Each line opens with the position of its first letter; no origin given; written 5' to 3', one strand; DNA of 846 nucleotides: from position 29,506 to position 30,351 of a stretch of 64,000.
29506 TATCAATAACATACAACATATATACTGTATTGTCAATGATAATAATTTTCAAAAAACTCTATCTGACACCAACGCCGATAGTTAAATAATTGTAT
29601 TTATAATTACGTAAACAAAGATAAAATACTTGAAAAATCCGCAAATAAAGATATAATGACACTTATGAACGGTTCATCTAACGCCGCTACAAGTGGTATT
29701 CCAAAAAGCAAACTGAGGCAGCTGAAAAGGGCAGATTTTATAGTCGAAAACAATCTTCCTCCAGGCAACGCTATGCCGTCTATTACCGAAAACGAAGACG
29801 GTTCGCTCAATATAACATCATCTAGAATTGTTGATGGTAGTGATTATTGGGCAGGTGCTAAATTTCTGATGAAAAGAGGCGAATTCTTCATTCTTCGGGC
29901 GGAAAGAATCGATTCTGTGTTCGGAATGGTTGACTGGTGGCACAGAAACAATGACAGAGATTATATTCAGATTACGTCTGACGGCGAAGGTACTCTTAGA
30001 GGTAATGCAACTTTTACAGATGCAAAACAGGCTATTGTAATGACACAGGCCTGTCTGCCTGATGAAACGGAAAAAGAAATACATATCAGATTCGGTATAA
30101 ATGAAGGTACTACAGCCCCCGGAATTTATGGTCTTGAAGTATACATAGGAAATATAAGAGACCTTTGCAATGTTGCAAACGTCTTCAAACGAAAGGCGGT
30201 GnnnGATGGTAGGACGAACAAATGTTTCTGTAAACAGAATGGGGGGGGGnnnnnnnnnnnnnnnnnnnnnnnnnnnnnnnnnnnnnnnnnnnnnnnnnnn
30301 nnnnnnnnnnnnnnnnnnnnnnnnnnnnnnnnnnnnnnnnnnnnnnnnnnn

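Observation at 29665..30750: Paralogous gene pair with its own promoter next to hicAB; the second copy is switched off by a 5' G10 tract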

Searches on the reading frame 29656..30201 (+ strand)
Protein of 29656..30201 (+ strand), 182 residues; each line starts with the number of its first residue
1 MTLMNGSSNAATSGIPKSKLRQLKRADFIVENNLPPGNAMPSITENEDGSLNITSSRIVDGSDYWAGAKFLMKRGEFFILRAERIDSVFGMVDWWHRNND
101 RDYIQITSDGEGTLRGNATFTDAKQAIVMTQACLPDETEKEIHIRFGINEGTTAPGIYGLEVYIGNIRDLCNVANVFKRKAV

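Call 7: search_protein_families(library=pfam, proteins=[window:29656-30201:+], max_evalue=0.1)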
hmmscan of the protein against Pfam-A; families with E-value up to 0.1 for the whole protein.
seq(182 aa): 0 families

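Call 8: search_protein_families(library=phrogs, proteins=[window:29656-30201:+], max_evalue=0.1)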
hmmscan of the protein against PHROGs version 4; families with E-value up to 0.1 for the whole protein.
seq(182 aa): 0 families

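Call 20: find_homologous_proteins(query=window:29656-30201:+, max_evalue=0.01)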
Query window:29656-30201:+ (182 aa): 2 proteins with E <= 0.01 among 48 candidates.
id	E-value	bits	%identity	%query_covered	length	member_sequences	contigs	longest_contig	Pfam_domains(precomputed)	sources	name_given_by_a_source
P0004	6.9e-112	389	96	98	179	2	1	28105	-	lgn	-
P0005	2.9e-104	364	90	98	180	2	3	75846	-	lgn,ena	-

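Call 22: find_encoding_contigs(protein=P0004, flank=10000, max_places=10)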
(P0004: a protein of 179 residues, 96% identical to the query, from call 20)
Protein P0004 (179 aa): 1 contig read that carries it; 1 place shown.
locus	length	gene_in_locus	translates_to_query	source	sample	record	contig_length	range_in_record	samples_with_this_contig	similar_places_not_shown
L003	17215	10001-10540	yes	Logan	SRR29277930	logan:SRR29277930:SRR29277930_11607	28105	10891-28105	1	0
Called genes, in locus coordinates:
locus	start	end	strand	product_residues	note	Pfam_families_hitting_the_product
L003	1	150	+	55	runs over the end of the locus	-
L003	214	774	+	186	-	PF13328:HD_4, PF01966:HD (weak)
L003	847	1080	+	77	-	-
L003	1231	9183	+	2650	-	PF18809:PBECR1 (faint), PF07669:Eco57I, PF00176:SNF2-rel_dom (weak), PF28555:Helicase_dom, PF00271:Helicase_C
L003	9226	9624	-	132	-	PF15970:HicB-like_2, PF01381:HTH_3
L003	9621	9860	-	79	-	PF07927:HicA_toxin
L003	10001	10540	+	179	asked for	-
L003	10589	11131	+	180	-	-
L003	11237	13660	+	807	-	-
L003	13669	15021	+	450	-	PF18763:ddrB-ParB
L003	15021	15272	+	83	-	-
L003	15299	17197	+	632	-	PF06414:Zeta_toxin, PF13671:AAA_33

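Call 23: find_encoding_contigs(protein=P0005, flank=10000, max_places=10)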
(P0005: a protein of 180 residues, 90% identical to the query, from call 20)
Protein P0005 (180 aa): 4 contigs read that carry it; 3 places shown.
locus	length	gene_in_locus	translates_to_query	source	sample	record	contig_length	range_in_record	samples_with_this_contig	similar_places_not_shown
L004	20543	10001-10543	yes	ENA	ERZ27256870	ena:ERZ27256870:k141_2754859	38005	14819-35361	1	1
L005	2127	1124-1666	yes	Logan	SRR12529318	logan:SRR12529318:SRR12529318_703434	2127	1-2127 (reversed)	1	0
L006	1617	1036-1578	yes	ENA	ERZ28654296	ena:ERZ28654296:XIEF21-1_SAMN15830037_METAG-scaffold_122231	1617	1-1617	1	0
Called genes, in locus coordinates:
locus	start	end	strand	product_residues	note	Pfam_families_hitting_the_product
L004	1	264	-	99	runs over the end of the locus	-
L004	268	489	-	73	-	-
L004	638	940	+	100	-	-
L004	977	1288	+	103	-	-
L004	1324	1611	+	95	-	-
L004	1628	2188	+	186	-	PF13328:HD_4, PF01966:HD (weak)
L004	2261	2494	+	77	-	-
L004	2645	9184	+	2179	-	PF18810:PBECR2 (faint), PF07669:Eco57I, PF00176:SNF2-rel_dom (weak), PF28555:Helicase_dom, PF00271:Helicase_C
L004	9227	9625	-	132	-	PF15970:HicB-like_2, PF01381:HTH_3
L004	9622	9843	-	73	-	PF07927:HicA_toxin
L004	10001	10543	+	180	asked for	-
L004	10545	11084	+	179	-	-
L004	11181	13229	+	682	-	-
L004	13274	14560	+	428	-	PF18763:ddrB-ParB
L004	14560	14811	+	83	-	-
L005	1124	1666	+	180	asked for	-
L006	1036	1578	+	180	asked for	-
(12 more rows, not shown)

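Call 58: find_encoding_contigs(protein=P0011, flank=3000, max_places=5)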
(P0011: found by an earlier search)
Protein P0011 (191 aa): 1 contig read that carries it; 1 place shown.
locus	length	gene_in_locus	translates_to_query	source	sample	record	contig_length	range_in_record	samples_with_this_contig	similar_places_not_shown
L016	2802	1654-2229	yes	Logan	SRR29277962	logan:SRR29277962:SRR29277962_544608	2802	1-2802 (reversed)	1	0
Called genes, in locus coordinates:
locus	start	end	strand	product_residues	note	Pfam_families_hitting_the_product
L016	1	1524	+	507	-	?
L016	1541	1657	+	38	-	-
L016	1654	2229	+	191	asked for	PF01555:N6_N4_Mtase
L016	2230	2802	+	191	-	?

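Call 59: find_encoding_contigs(protein=P0012, flank=3000, max_places=5)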
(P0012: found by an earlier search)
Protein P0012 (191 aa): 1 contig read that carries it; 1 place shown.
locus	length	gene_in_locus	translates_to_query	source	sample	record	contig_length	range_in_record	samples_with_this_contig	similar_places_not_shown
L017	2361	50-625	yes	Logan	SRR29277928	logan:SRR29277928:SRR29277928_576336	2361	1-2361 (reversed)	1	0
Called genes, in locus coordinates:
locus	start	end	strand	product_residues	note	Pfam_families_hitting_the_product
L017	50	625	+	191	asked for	PF01555:N6_N4_Mtase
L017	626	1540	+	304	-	-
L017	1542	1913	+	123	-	-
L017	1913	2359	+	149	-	?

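Call 60: find_encoding_contigs(protein=P0008, flank=3000, max_places=5)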
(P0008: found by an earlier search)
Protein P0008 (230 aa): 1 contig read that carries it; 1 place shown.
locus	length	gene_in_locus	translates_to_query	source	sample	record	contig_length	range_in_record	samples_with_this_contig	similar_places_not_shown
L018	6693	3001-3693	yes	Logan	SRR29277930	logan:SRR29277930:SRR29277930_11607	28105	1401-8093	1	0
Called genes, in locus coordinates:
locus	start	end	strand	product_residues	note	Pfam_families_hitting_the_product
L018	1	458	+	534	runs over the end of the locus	PF17289:Terminase_6C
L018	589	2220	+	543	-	PF04860:Phage_portal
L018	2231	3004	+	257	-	-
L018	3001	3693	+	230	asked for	PF01555:N6_N4_Mtase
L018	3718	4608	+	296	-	-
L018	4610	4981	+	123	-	-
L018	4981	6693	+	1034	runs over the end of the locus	PF18823:InPase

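Call 66: search_protein_families(library=padloc, proteins=[window:29665-30201:+], max_evalue=1)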
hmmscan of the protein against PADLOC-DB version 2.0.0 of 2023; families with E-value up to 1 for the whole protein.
window:29665-30201:+ (179 aa): 0 families

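Call 69: predict_structure(alignment_id=A3)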
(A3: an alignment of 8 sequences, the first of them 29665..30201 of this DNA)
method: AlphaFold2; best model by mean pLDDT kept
length: 179 residues; sequences in the alignment: 8
mean_pLDDT: 66.7   pTM: 0.67
mean pLDDT of the five models: 66.7, 65.8, 64.2, 64.0, 64.0
residues with pLDDT >= 90: 17; 70-90: 77; 50-70: 41; < 50: 44
segments of 3 or more residues with pLDDT < 50: 1-12, 92-99, 104-122, 175-179
pLDDT, mean of each block of 10 residues (from residue 1): 38 68 90 80 91 73 85 77 64 45 44 36 54 75 73 83 75 46
secondary structure, 60 per line:
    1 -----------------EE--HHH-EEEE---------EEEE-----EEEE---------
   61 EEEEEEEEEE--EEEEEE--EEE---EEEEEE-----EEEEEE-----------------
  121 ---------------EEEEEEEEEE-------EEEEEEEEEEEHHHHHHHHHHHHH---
elements in order: E26-29 E39-42 E48-51 E61-70 E73-78 E81-83 E87-92 E98-103 E136-145 E153-163 H164-176

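Call 72: fold_search(model_id=the predicted structure, library=pdb)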
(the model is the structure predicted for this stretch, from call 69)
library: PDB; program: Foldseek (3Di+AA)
matches with E <= 10: 1336; with E <= 0.001: 10
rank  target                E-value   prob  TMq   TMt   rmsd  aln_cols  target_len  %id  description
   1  7xyc_A                1.6e-04  1.00  0.30  0.13   7.8       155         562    7  CryoEM structure of Klebsiella phage Kp7 type II tail fiber gp52 in vitro (released 2023-06-07)
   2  4bq2_D                5.6e-04  0.98  0.30  0.11   9.5       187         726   11  Structural analysis of an exo-beta-agarase (released 2013-08-14)
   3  2cdp_D                5.9e-04  1.00  0.41  0.52   6.5       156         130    8  Structure of a CBM6 in complex with neoagarohexaose (released 2006-02-08)
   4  5hca_A                7.8e-04  0.99  0.34  0.26  12.8       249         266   10  Globular Domain of the Entamoeba histolytica calreticulin in complex with glucose (released 2016-08-31)
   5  2cdo_B                8.6e-04  1.00  0.40  0.49   7.7       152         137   10  structure of agarase carbohydrate binding module in complex with neoagarohexaose (released 2006-02-16)
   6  4bq5_B                8.6e-04  0.98  0.31  0.11   9.3       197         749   11  Structural analysis of an exo-beta-agarase (released 2013-08-14)
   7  4bq2_B                9.1e-04  0.99  0.36  0.12   8.2       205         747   13  Structural analysis of an exo-beta-agarase (released 2013-08-14)
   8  2wdb_D                9.1e-04  0.96  0.27  0.31   9.6       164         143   10  A family 32 carbohydrate-binding module, from the Mu toxin produced by Clostridium perfringens, in complex with beta-D (released 2009-05-05)
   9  8iq9_B                9.6e-04  0.98  0.31  0.14   7.3       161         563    6  Crystal structure of trimeric K2-2 TSP in complex with tetrasaccharide and octasaccharide (released 2024-02-21)
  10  4bq4_A                9.6e-04  0.97  0.31  0.10   9.4       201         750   11  Structural analysis of an exo-beta-agarase (released 2013-08-14)
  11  4bq3_D                1.0e-03  0.97  0.31  0.11   9.4       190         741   12  Structural analysis of an exo-beta-agarase (released 2013-08-14)
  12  2cdp_A                1.1e-03  1.00  0.42  0.51   7.2       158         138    9  Structure of a CBM6 in complex with neoagarohexaose (released 2006-02-08)
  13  4bq3_C                1.1e-03  0.97  0.31  0.11   9.5       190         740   11  Structural analysis of an exo-beta-agarase (released 2013-08-14)
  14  2w1q_B                1.1e-03  0.93  0.25  0.30  10.1       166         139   10  Unique ligand binding specificity for a family 32 Carbohydrate- Binding Module from the Mu toxin produced by Clostridi (released 2009-05-05)
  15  7yaq                  1.1e-03  0.99  0.35  0.40   7.7       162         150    9  Phloem lectin (PP2)C34S mutant (released 2023-03-08)
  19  2xom_A                1.3e-03  1.00  0.46  0.54   5.6       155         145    5  Atomic resolution structure of TmCBM61 in complex with beta-1,4- galactotriose (released 2010-09-08)
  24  2cdo_A                1.4e-03  1.00  0.41  0.50   6.2       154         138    9  structure of agarase carbohydrate binding module in complex with neoagarohexaose (released 2006-02-16)
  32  2cdo_C                2.1e-03  1.00  0.42  0.51   7.4       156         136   10  structure of agarase carbohydrate binding module in complex with neoagarohexaose (released 2006-02-16)
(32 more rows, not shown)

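Call 80: find_related_loci(query=A3, collection=metagenome_contigs, flank=2500)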
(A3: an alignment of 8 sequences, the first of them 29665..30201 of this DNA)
Query A3 (179 aa) in metagenome_contigs; peptide patterns used: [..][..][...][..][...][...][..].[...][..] (x = any residue, [..] = any of these).
353 stretches matched a pattern; 1 encode a relative of the query (tblastn E <= 1e-3); 1 distinct loci.
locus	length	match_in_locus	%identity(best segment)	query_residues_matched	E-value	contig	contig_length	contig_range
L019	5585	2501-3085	28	3-179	8e-15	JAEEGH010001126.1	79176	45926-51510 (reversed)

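Call 83: search_solved_structures(query=A3, max_evalue=10)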
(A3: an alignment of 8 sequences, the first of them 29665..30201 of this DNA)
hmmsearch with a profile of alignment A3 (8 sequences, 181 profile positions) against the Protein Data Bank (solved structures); distinct sequences matched with E-value up to 10: 2.
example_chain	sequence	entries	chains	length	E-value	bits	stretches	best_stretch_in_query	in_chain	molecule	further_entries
2k7p_A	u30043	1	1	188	0.31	13.8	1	33-51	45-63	Filamin-A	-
2d7n_A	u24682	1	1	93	1.3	11.7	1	34-52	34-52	Filamin-C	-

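Call 84: search_protein_families(library=ncbifam, proteins=[window:29665-30201:+], max_evalue=0.01)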
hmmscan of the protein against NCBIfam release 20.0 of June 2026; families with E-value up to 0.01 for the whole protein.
window:29665-30201:+ (179 aa): 0 families
